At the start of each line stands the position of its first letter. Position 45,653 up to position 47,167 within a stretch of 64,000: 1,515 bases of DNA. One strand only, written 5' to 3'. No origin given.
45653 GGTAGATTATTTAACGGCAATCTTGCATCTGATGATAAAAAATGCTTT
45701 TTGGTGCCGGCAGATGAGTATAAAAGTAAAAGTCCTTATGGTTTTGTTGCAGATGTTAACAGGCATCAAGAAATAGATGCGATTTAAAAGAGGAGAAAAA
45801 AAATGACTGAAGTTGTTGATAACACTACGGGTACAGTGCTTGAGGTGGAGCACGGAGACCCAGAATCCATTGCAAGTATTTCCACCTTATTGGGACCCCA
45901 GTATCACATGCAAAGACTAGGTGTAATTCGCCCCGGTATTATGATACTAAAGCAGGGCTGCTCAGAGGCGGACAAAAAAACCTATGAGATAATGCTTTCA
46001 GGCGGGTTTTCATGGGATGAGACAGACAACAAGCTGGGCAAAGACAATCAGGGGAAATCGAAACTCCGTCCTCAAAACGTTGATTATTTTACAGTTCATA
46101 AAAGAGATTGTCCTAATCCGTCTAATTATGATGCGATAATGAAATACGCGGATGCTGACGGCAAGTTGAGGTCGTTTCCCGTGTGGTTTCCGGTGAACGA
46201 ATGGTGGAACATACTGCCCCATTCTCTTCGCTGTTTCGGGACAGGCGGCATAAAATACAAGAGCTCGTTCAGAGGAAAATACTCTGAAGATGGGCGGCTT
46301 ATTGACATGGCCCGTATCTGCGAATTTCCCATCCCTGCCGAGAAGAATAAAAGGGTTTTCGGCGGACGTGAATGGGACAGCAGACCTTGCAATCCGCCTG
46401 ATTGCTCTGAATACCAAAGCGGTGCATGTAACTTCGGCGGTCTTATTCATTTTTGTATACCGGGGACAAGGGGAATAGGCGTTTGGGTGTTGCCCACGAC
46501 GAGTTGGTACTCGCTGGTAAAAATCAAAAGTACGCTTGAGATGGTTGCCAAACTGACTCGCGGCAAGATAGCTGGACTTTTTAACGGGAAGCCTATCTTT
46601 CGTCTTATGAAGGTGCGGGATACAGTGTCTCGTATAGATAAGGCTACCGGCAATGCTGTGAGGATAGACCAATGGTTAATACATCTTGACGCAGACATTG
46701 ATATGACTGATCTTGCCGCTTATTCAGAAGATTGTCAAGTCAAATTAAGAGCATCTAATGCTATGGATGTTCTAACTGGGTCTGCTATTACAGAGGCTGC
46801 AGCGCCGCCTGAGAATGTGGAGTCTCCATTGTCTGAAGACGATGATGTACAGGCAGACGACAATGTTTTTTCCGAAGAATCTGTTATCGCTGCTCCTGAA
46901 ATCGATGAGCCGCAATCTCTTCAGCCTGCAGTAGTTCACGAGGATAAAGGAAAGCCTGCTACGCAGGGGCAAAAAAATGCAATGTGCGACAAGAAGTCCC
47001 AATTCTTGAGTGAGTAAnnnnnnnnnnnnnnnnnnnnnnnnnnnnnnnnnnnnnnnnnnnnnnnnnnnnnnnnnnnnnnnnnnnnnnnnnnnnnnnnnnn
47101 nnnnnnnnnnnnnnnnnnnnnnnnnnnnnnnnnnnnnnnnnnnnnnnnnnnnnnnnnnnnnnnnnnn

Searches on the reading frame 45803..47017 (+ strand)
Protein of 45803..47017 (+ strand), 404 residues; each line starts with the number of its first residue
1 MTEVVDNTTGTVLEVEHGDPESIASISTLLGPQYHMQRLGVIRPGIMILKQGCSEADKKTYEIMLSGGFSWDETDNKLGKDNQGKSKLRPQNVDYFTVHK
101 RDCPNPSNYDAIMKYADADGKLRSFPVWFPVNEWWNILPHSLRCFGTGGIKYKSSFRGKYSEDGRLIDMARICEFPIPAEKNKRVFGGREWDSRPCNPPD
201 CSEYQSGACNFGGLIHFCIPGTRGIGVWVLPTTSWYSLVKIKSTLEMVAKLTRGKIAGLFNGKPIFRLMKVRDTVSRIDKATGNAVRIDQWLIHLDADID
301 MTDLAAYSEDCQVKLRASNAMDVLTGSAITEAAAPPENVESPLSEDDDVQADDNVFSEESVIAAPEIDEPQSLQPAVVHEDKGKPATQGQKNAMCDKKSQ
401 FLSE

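Call 34: search_protein_families(library=pfam, proteins=[window:45803-47017:+], max_evalue=0.001)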
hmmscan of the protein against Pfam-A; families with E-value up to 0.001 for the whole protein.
window:45803-47017:+ (404 aa): 1 family
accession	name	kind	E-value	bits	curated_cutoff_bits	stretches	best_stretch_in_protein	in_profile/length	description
PF18897.5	Gp3-like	-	1.5e-28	100.4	23.6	1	54-259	16-163/191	Recombination directionality factor-like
